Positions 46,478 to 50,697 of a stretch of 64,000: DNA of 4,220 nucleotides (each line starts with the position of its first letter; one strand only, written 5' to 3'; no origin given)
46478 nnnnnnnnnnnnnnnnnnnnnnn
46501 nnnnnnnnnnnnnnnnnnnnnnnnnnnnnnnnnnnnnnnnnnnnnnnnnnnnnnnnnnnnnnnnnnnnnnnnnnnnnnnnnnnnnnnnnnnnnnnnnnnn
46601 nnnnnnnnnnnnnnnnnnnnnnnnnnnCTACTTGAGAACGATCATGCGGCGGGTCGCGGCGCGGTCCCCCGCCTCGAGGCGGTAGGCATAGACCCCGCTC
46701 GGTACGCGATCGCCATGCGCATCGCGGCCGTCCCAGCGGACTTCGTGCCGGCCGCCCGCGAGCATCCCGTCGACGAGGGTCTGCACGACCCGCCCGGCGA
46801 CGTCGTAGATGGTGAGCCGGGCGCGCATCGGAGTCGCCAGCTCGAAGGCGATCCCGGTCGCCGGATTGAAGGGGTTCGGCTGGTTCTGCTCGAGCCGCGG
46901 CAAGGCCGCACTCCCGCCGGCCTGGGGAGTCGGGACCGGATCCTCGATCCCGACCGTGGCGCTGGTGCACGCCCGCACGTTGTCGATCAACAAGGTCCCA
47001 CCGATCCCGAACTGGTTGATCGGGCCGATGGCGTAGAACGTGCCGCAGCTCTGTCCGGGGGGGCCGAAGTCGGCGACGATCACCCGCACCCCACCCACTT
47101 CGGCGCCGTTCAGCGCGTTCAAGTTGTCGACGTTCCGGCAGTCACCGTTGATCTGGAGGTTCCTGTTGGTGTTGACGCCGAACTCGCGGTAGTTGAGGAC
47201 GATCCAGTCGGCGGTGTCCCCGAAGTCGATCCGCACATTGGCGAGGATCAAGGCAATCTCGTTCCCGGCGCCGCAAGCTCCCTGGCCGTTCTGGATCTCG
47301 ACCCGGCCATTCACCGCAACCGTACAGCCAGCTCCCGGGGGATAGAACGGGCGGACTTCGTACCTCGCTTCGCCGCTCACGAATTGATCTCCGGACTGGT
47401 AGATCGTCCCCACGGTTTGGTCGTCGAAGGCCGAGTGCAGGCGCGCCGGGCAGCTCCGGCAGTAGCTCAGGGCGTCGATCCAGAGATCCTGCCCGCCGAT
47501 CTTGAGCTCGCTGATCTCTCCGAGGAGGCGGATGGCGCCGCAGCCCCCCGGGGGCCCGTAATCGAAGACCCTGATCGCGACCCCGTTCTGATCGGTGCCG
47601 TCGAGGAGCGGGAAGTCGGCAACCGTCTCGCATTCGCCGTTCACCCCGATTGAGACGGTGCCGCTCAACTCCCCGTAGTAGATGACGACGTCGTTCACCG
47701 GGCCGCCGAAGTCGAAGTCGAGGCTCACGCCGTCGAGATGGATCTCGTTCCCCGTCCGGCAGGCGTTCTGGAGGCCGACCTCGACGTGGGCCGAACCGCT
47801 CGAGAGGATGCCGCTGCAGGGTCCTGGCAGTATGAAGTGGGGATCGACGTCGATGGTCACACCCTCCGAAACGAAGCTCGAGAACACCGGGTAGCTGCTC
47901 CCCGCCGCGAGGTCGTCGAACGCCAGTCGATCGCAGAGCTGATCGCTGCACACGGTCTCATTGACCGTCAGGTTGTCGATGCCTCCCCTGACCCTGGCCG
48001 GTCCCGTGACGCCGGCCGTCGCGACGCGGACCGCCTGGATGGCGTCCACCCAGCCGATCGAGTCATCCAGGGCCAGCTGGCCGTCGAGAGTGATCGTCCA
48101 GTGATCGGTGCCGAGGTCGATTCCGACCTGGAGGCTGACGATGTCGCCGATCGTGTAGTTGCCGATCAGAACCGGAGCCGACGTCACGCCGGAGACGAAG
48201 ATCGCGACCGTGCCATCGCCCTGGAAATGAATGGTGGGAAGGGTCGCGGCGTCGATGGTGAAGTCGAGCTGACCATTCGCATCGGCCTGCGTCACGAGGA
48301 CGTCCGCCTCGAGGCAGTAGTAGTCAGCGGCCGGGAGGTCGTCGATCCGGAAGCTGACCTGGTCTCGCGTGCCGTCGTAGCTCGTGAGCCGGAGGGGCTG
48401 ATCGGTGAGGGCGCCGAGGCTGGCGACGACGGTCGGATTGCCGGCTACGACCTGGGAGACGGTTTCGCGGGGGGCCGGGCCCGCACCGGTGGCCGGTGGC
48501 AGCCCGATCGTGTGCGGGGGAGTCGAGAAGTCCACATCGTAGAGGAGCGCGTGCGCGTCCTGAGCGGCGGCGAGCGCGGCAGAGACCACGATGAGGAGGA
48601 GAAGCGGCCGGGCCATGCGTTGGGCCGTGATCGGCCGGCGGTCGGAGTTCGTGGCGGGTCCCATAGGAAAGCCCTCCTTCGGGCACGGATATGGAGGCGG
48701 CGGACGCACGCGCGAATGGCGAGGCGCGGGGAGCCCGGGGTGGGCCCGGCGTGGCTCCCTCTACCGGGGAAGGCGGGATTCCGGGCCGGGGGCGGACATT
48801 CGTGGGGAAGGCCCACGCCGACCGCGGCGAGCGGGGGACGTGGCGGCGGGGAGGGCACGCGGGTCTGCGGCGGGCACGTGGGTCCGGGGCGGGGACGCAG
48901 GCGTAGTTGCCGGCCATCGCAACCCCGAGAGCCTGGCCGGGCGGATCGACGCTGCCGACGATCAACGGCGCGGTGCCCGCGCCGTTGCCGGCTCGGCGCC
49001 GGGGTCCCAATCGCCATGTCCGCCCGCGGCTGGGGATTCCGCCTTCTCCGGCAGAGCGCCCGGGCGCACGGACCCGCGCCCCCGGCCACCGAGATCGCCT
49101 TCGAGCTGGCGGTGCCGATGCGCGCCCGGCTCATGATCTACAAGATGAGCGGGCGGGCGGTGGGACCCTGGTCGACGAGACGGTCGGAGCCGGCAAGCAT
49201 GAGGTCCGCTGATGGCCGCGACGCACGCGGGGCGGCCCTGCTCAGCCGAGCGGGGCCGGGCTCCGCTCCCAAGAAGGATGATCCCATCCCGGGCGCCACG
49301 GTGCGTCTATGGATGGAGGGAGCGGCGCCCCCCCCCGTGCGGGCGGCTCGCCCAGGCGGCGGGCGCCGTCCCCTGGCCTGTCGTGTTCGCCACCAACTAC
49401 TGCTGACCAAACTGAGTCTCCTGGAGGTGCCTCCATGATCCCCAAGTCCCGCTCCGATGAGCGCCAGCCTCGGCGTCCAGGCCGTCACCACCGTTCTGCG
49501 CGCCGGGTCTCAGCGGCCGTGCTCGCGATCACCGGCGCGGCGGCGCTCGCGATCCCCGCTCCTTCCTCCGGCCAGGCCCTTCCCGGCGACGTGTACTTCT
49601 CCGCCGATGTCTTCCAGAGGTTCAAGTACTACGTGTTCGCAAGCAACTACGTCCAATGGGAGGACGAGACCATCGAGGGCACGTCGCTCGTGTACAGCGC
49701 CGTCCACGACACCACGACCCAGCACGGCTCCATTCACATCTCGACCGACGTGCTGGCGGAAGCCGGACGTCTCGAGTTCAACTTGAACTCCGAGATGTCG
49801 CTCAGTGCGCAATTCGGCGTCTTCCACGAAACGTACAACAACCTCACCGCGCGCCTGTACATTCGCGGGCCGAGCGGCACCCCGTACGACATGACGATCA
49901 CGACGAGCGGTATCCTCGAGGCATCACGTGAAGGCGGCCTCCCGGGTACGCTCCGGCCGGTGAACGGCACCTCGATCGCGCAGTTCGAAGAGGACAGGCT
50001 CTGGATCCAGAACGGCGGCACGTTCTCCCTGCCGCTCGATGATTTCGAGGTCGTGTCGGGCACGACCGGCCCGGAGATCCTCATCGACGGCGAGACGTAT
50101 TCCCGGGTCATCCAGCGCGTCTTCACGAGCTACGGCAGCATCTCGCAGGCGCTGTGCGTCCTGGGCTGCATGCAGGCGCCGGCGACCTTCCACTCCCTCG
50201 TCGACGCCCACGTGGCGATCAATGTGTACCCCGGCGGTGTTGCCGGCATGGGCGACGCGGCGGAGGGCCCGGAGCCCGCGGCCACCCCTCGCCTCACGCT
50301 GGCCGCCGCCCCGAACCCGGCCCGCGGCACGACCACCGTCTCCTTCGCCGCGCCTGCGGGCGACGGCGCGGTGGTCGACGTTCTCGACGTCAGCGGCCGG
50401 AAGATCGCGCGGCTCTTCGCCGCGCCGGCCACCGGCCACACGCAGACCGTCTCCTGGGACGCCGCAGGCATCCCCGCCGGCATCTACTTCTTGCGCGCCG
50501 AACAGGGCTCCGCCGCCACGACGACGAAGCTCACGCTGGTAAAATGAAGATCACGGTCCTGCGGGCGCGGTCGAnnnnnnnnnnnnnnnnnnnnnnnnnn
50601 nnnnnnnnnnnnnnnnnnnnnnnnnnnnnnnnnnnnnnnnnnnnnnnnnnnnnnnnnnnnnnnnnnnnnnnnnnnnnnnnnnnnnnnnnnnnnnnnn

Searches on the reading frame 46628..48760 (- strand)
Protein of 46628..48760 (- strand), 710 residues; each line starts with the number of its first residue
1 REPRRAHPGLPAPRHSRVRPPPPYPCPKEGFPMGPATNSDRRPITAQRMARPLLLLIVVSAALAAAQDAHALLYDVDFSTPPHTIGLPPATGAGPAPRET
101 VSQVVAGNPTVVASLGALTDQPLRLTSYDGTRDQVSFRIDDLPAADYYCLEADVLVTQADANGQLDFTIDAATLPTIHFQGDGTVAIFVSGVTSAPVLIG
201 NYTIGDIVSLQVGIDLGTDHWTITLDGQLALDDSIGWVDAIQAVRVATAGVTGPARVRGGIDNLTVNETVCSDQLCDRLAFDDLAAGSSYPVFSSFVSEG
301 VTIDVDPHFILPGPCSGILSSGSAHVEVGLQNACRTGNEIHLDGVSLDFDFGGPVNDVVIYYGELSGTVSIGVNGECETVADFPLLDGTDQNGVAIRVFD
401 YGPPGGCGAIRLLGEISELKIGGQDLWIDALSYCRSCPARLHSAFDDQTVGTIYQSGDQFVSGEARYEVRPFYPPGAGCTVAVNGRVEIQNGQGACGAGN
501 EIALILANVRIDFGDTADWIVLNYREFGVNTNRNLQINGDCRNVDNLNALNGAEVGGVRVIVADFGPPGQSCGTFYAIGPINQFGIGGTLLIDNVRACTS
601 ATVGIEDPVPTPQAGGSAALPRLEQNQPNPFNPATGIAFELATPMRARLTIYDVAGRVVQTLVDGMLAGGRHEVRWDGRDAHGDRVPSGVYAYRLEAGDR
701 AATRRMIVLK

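Call 11: search_protein_families(library=pfam, proteins=[window:46628-48760:-], max_evalue=0.001)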
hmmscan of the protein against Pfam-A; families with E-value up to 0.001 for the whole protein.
window:46628-48760:- (710 aa): 1 family
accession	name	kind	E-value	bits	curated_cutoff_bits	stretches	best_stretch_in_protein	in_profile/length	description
PF13860.13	FlgD_ig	-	2.8e-11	43.7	27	1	637-697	14-75/79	FlgD Ig-like domain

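Call 93: search_solved_structures(query=window:46628-48709:-, max_evalue=0.01)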
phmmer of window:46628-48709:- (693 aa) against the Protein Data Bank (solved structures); distinct sequences matched with E-value up to 0.01: 3.
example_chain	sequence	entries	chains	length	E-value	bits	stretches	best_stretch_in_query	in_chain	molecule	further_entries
7eh9_A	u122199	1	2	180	4.4e-06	28.4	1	617-682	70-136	Basal-body rod modification protein FlgD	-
7bhq_A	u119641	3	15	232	7e-06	27.7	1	617-681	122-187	Basal-body rod modification protein FlgD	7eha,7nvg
3osv_A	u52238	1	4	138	0.0021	19.5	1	631-679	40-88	Flagellar basal-body rod modification protein FlgD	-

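Call 95: search_protein_families(library=ncbifam, proteins=[window:46628-48709:-], max_evalue=0.01)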
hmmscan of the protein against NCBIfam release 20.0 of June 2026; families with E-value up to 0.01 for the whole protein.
window:46628-48709:- (693 aa): 9 families
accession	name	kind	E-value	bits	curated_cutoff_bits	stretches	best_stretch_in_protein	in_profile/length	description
NF005176.1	PRK06655.1-1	equivalog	3.7e-08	33.5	230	1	629-684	98-153/197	flagellar hook assembly protein FlgD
NF033707.1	T9SS_sortase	equivalog_domain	5.6e-08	30.9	420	1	609-680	1001-1077/1095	type IX secretion system sortase PorU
TIGR04183.1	Por_Secre_tail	domain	1.2e-05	25.2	23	1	611-691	3-71/72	T9SS type A sorting domain-containing protein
NF052323.1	T9SSA_dep_M6i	equivalog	1.6e-05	23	600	1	609-686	960-1032/1043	T9SS-dependent M6-like inactivated metalloprotease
NF009453.0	PRK12813.1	equivalog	0.00044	19.9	264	1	629-681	125-174/223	flagellar basal body rod modification protein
NF009277.0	PRK12634.1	equivalog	0.00064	19.9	333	1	631-684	125-178/221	flagellar basal body rod modification protein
NF009276.0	PRK12633.1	equivalog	0.0011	18.8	383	1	629-685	130-186/234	flagellar basal body rod modification protein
NF052228.1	T9SS_PorZ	equivalog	0.0011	17.5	260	1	629-675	696-737/757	type IX secretion system anionic LPS delivery protein PorZ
NF053608.1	Lsa66_OmpA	equivalog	0.0043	15.5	700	1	656-686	204-234/581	fibronectin-binding adhesin Lsa66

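Call 114: predict_structure(alignment_id=A5)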
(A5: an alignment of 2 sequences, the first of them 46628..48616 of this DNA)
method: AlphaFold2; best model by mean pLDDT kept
length: 662 residues; sequences in the alignment: 2
mean_pLDDT: 36.0   pTM: 0.26
mean pLDDT of the five models: 36.0, 31.8, 29.5, 28.8, 28.6
residues with pLDDT >= 90: 0; 70-90: 23; 50-70: 108; < 50: 531
segments of 3 or more residues with pLDDT < 50: 1-309, 313-321, 325-361, 374-461, 479-484, 516-524, 543-587, 606-608, 639-642, 652-662
pLDDT, mean of each block of 10 residues (from residue 1): 26 24 22 25 28 21 23 25 26 26 24 24 31 35 35 33 29 29 22 19 26 27 22 22 25 25 21 21 21 37 47 45 48 35 44 37 50 47 37 24 21 22 26 31 29 37 51 49 52 58 56 48 50 59 45 27 22 22 41 66 62 78 68 66 59 42 38
secondary structure, 60 per line:
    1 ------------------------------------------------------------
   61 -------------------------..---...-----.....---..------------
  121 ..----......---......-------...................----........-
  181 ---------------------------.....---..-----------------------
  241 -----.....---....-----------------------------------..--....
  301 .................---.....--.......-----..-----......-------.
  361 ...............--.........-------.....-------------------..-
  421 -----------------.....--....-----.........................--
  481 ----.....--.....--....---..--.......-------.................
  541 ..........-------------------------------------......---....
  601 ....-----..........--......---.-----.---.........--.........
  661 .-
elements in order (helices of 4 or more, strands of 3 or more residues): E99-103 E127-132 E136-141 E149-155 E159-167 E172-179 E208-212 H246-250 E254-257 E297-317 E321-325 E328-331 E347-352 E360-375 E378-386 H394-398 E438-442 E445-448 E454-478 E485-489 E492-496 H499-502 E510-516 E524-550 E588-593 E597-604 E610-619 E622-627 E641-649 E652-661

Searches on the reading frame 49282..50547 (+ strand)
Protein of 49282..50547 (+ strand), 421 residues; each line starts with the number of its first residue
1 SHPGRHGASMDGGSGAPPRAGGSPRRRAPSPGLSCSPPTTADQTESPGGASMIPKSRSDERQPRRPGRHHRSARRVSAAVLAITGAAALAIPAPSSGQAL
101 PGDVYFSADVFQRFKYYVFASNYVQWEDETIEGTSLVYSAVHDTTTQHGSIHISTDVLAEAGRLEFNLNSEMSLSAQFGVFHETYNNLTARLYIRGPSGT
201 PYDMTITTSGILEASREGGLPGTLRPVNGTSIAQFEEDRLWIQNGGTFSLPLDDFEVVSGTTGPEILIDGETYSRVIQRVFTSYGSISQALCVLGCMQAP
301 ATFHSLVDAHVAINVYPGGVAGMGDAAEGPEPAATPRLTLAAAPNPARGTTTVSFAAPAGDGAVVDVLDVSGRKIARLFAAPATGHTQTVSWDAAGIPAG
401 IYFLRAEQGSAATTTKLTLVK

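Call 11: search_protein_families(library=pfam, proteins=[window:49282-50547:+], max_evalue=0.001)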
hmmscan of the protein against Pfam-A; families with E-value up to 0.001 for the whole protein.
window:49282-50547:+ (421 aa): 1 family
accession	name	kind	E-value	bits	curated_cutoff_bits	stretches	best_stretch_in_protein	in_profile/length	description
PF18962.6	Por_Secre_tail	-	2.3e-07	31.5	27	1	344-417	3-73/75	Secretion system C-terminal sorting domain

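Call 94: search_solved_structures(query=window:49309-50547:+, max_evalue=0.01)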
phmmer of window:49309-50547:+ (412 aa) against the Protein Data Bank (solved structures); distinct sequences matched with E-value up to 0.01: 0.

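Call 95: search_protein_families(library=ncbifam, proteins=[window:49309-50547:+], max_evalue=0.01)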
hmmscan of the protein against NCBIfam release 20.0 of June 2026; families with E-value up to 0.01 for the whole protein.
window:49309-50547:+ (412 aa): 3 families
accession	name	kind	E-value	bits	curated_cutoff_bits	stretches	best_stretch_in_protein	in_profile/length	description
TIGR04183.1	Por_Secre_tail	domain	2.6e-08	33.7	23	1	334-408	2-69/72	T9SS type A sorting domain-containing protein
NF038113.1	T9SSA_dep_M36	equivalog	3.4e-05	22.2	885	1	333-409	795-867/869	T9SS-dependent M36 family metallopeptidase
NF052323.1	T9SSA_dep_M6i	equivalog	8.9e-05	20.6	600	1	335-405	962-1031/1043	T9SS-dependent M6-like inactivated metalloprotease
